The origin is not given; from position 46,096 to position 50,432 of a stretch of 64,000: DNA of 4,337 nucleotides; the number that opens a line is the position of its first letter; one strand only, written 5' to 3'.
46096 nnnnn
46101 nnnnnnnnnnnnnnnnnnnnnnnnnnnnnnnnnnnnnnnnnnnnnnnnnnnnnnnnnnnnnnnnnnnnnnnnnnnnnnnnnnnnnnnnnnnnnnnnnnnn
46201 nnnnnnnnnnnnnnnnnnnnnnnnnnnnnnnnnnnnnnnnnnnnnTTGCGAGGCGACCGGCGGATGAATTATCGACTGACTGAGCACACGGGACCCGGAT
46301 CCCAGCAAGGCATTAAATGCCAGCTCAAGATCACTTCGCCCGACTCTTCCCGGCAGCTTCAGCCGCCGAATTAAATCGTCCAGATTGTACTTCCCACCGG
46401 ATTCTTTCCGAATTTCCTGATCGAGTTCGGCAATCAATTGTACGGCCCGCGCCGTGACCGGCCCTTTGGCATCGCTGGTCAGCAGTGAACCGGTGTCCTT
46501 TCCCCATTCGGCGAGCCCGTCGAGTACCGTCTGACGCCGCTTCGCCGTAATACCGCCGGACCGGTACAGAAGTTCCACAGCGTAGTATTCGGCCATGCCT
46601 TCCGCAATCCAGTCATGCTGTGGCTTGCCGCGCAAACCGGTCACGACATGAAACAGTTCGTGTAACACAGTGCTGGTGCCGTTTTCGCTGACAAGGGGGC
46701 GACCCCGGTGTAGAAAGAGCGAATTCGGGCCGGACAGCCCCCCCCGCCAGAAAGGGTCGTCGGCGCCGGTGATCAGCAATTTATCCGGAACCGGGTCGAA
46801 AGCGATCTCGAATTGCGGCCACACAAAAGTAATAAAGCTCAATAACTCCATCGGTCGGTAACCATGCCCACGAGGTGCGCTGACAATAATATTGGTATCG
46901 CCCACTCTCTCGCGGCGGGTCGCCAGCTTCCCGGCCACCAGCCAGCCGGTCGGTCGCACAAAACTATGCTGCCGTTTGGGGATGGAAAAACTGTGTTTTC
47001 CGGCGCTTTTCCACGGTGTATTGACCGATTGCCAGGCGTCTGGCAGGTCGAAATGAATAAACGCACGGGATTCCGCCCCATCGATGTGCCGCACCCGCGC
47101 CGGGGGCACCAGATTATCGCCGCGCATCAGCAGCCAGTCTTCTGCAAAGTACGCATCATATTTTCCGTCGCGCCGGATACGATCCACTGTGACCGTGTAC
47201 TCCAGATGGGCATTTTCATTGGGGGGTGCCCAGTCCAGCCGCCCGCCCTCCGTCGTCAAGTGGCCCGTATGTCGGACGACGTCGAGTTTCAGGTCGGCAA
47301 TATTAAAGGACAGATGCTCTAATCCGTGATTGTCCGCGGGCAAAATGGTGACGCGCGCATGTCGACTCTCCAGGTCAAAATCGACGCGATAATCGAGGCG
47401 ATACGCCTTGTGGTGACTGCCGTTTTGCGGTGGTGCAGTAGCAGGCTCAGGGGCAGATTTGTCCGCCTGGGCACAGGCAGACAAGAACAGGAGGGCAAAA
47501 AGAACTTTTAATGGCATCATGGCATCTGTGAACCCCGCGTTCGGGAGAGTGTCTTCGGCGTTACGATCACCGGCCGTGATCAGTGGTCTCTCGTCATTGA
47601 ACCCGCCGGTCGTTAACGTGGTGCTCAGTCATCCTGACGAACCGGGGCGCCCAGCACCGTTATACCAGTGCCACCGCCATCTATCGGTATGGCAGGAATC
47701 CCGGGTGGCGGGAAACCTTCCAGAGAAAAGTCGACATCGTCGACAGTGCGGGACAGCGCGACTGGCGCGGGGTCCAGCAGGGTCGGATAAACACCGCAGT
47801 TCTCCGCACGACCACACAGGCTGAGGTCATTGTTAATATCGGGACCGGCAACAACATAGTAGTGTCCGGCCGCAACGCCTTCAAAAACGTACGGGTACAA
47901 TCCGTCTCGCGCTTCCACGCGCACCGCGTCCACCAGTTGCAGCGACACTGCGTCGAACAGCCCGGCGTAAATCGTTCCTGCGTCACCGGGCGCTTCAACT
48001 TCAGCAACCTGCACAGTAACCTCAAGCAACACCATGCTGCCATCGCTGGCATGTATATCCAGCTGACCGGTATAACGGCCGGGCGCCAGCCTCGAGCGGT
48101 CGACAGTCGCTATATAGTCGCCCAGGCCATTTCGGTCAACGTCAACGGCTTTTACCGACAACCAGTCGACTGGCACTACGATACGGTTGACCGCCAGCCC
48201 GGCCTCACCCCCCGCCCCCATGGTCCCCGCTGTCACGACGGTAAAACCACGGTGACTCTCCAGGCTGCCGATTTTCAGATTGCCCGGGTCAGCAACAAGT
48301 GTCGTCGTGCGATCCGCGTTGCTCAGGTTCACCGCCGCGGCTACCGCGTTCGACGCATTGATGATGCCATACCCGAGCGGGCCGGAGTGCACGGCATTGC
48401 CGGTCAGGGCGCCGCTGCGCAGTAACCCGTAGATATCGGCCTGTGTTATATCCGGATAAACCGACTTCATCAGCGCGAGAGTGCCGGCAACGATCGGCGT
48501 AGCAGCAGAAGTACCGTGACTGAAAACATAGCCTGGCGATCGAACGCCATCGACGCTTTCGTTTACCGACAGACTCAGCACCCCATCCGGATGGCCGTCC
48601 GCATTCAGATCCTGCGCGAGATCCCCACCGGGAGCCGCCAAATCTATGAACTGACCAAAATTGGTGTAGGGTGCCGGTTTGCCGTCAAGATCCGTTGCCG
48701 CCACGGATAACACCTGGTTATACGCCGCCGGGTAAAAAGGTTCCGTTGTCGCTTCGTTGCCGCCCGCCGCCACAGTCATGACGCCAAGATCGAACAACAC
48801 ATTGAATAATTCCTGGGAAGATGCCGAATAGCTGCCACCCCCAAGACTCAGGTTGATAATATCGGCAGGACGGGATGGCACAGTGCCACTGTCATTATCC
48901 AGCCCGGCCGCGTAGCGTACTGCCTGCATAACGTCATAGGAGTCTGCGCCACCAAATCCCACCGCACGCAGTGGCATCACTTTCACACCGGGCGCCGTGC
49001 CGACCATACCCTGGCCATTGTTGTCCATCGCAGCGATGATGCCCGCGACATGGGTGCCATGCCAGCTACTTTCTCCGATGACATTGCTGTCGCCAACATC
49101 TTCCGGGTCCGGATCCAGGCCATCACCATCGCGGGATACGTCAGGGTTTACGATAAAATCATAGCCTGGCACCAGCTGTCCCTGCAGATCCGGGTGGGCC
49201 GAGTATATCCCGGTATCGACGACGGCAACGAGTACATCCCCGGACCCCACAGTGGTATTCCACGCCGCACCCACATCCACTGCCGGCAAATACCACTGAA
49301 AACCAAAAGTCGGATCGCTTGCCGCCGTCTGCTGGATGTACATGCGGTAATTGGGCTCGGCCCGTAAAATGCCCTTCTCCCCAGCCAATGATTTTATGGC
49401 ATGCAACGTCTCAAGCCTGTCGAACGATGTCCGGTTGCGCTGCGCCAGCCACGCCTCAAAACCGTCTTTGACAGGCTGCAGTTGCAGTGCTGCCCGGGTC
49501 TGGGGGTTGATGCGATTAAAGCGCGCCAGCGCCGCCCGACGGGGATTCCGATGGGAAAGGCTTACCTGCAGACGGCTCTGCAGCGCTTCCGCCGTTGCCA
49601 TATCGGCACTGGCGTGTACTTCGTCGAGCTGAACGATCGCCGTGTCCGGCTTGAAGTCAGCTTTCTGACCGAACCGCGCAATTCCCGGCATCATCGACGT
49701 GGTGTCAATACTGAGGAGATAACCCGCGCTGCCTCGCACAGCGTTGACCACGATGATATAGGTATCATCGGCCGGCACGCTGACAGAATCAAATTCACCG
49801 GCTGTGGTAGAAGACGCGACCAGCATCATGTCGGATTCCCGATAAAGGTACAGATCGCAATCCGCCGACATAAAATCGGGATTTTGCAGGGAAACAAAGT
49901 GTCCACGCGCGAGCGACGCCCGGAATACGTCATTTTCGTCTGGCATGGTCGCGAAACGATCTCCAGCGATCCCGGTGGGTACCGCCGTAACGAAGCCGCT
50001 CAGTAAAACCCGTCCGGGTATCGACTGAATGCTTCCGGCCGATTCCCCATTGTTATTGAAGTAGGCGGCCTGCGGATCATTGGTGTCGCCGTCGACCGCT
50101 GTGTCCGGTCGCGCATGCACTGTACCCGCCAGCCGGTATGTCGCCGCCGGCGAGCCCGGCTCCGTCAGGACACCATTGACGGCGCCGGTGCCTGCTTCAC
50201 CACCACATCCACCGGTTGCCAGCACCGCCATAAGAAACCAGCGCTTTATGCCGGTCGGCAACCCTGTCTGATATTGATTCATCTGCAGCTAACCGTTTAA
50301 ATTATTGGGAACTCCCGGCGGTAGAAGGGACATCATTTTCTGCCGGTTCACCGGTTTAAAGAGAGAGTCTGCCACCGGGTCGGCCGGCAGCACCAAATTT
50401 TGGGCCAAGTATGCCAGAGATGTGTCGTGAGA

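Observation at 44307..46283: MNIO (DUF692) + DUF2063 + EGKCG-repeat precursor: a bufferin/HvfA-type RiPP metallophore cluster divergent from a CDF metal exporter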

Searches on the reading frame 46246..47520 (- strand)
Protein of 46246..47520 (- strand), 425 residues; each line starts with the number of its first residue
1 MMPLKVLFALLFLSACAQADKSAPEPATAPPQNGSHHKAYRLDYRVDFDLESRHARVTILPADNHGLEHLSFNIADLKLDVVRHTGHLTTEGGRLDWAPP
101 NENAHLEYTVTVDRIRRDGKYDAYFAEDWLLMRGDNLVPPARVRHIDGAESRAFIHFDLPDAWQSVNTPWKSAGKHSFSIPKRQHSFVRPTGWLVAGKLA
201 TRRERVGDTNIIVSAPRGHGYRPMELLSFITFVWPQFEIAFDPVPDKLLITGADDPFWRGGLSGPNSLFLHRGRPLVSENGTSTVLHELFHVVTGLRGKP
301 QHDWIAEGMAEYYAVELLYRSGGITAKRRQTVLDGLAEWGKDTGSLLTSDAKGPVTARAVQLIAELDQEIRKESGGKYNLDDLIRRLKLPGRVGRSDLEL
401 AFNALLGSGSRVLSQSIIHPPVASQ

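Call 5: search_protein_families(library=ncbifam, proteins=[window:46246-47520:-], max_evalue=0.01)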
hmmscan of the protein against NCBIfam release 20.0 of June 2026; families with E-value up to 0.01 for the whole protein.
window:46246-47520:- (425 aa): 0 families

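Call 6: search_protein_families(library=pfam, proteins=[window:46246-47520:-], max_evalue=0.01)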
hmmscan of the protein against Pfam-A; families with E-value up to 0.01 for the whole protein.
window:46246-47520:- (425 aa): 1 family
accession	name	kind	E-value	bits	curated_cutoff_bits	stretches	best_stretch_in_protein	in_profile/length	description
PF05299.18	Peptidase_M61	-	0.0036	18.1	22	0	302-334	37-69/118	M61 glycyl aminopeptidase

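Call 61: search_solved_structures(query=window:46246-47520:-, max_evalue=1)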
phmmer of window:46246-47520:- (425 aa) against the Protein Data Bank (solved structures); distinct sequences matched with E-value up to 1: 4.
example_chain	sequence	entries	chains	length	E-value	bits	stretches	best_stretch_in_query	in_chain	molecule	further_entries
8hkx_S28E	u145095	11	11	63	0.089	15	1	315-373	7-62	30S ribosomal protein S28e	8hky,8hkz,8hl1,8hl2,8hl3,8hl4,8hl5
9fhl_X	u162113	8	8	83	0.1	14.8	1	315-372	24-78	Small ribosomal subunit protein eS28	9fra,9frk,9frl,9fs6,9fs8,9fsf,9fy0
9e71_BZ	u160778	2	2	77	0.55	12.4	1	315-372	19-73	eS28 | Small ribosomal subunit protein eS28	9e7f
3c6v_A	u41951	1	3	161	0.89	11.8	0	119-207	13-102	Probable tautomerase/dehalogenase AU4130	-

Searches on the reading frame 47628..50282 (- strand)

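Call 32: search_protein_families(library=pfam, proteins=[window:47628-50282:-], max_evalue=0.00001)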
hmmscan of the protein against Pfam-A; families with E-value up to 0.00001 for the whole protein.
window:47628-50282:- (885 aa): 1 family
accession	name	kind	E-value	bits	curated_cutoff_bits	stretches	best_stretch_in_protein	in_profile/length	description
PF00082.27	Peptidase_S8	-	3.4e-51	174.7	21.8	1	349-639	3-288/288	Subtilase family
